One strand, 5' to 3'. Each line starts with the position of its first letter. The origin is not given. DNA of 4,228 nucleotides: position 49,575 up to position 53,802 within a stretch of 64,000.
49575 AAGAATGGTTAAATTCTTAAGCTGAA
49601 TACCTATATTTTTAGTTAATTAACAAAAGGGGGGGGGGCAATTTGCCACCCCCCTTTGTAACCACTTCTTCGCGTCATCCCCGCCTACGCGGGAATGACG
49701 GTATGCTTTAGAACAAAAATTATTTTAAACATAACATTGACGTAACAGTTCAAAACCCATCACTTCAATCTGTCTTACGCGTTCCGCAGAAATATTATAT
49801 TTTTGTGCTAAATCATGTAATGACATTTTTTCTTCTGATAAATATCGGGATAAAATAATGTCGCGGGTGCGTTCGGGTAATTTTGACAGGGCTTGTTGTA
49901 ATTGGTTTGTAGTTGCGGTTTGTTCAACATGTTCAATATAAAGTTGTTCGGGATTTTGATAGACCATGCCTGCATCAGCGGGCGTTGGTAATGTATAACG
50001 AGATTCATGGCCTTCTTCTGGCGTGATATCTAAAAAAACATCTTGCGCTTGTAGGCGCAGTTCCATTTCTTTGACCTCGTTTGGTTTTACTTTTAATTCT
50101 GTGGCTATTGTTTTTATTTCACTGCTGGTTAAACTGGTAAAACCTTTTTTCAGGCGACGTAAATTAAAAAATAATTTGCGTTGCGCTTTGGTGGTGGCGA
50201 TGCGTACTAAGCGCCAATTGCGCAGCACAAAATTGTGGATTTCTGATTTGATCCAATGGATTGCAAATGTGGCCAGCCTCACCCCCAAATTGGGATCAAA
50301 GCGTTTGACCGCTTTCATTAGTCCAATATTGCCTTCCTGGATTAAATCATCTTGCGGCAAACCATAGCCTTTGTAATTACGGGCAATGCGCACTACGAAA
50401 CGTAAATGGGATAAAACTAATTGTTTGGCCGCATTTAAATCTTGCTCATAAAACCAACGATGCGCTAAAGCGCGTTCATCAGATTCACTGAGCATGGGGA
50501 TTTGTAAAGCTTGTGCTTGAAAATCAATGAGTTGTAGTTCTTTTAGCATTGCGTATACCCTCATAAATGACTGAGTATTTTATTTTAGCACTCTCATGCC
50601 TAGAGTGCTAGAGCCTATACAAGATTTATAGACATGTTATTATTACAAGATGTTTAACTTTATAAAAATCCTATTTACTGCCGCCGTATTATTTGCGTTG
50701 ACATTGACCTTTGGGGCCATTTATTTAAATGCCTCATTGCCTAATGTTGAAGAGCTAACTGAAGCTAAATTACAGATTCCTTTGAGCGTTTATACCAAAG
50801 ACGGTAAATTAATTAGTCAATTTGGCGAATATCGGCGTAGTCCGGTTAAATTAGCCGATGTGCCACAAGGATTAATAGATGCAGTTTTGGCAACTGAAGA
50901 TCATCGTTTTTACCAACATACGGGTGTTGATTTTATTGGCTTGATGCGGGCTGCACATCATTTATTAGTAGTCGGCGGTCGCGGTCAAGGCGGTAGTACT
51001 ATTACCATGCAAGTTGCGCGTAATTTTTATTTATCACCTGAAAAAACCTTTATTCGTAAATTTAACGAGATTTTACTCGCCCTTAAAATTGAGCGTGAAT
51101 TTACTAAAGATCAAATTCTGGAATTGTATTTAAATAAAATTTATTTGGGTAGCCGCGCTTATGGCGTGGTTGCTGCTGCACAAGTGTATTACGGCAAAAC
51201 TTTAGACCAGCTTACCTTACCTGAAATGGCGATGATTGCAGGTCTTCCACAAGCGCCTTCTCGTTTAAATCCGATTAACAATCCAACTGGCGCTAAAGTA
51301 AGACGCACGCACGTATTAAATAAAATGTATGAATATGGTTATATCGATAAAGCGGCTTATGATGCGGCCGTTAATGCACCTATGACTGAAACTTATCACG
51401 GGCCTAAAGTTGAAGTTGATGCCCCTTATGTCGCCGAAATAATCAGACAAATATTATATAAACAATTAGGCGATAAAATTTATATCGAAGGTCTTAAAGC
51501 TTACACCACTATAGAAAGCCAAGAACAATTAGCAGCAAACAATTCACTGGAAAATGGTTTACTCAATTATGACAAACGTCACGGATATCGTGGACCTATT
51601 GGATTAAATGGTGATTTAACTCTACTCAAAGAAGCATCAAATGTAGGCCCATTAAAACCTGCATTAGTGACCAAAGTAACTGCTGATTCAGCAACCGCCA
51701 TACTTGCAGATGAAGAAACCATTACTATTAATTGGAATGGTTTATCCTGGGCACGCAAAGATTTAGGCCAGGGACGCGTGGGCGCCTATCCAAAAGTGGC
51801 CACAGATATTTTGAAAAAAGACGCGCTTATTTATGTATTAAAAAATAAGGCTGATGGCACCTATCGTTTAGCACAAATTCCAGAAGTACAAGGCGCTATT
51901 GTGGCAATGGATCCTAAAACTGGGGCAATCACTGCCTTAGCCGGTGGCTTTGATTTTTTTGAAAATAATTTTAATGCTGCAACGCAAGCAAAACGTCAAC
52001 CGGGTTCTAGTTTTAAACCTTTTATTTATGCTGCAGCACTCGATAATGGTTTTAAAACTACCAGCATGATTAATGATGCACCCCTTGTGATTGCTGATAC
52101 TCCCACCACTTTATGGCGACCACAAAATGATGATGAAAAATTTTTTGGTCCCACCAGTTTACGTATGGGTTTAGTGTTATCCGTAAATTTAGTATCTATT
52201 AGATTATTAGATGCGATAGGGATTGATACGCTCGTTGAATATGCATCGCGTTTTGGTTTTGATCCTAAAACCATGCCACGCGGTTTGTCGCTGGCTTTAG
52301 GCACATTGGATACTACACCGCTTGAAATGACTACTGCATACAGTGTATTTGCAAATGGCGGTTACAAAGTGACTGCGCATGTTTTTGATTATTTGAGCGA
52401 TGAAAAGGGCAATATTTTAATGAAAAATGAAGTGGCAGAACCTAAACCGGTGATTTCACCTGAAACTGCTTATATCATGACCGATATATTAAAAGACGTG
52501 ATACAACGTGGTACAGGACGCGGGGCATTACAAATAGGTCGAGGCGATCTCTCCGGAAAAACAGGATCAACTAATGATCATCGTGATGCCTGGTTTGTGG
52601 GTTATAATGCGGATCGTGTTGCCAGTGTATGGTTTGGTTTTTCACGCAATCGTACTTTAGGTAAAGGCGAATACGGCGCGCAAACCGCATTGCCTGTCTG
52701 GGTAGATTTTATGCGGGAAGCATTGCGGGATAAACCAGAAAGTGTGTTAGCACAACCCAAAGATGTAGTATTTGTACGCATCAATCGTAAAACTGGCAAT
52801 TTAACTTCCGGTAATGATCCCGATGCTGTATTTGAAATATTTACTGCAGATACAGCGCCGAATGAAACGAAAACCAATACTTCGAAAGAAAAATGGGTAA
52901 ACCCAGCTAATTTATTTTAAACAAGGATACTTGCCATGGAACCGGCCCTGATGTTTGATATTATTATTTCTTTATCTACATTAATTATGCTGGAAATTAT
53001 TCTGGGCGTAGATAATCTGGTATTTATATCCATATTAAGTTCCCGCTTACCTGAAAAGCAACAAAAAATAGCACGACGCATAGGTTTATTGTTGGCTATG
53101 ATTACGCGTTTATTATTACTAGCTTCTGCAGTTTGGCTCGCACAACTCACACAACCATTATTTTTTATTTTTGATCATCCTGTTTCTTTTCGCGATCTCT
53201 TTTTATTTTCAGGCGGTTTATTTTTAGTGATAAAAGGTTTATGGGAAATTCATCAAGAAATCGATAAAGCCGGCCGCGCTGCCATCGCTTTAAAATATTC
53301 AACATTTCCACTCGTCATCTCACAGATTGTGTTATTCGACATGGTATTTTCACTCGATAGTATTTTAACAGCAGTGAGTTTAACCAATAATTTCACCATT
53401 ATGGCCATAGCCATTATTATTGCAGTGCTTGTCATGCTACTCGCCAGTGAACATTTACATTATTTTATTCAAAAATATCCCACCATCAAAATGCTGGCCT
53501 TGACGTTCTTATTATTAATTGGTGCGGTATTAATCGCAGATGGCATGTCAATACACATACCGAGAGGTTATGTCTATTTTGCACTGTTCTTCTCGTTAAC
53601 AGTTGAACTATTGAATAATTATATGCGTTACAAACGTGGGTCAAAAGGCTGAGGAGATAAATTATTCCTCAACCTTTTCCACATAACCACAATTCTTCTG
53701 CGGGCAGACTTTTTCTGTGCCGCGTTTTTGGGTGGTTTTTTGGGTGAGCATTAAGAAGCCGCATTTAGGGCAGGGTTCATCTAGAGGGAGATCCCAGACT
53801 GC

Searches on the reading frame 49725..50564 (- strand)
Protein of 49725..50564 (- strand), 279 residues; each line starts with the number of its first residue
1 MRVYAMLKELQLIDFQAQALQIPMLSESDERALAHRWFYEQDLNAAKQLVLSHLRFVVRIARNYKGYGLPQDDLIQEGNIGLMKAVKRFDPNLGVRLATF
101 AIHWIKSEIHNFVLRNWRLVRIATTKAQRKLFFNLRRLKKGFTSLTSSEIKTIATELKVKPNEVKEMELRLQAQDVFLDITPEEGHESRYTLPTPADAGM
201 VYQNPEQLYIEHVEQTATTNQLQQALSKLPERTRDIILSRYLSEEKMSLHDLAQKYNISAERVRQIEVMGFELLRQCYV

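Call 43: search_protein_families(library=pfam, proteins=[window:49725-50564:-], max_evalue=0.0001)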
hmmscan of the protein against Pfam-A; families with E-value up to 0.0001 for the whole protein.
window:49725-50564:- (279 aa): 2 families
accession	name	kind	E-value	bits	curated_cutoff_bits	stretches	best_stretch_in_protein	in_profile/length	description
PF04542.20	Sigma70_r2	-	7.8e-21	74.1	24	1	49-118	1-70/71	Sigma-70 region 2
PF04545.22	Sigma70_r4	-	4.3e-14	52.2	24.1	1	225-276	1-50/50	Sigma-70, region 4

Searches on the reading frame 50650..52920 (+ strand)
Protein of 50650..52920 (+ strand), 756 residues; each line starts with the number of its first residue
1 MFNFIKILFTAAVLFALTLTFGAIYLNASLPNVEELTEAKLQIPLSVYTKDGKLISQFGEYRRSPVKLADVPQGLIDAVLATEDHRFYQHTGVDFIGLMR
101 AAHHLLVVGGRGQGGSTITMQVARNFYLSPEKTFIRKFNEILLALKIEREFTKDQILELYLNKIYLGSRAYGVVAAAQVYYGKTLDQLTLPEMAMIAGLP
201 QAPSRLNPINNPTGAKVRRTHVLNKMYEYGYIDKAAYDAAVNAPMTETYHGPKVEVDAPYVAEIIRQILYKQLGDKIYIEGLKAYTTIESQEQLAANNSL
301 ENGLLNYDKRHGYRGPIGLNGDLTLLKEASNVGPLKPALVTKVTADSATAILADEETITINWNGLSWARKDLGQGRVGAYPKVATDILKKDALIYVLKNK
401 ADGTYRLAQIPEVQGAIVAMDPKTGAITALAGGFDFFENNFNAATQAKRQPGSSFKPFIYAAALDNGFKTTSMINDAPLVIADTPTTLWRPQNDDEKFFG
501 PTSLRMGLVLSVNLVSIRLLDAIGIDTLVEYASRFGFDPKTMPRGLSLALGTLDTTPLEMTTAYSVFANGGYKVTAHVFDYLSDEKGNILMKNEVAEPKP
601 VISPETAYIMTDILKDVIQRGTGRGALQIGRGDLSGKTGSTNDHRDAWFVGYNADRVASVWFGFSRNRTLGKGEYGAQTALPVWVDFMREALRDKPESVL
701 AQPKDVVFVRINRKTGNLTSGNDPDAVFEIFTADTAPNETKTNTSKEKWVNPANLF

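Call 43: search_protein_families(library=pfam, proteins=[window:50650-52920:+], max_evalue=0.0001)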
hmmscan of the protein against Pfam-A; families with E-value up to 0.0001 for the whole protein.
window:50650-52920:+ (756 aa): 3 families
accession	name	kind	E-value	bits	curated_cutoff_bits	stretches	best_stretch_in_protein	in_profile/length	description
PF00912.28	Transgly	-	6.8e-63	211.7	27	1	51-226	1-177/178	Transglycosylase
PF00905.27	Transpeptidase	-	6.9e-38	131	22.1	1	415-654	1-266/299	Penicillin binding protein transpeptidase domain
PF17092.11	PCB_OB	-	6e-21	75.7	27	1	325-413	24-111/111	Penicillin-binding protein OB-like domain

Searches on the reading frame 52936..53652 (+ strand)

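Call 43: search_protein_families(library=pfam, proteins=[window:52936-53652:+], max_evalue=0.0001)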
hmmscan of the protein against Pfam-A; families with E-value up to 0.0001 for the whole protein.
window:52936-53652:+ (238 aa): 1 family
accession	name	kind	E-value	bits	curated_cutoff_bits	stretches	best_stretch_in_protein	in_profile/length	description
PF03741.22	TerC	-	3.5e-43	147.8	27.8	1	15-202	2-177/178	Integral membrane protein TerC family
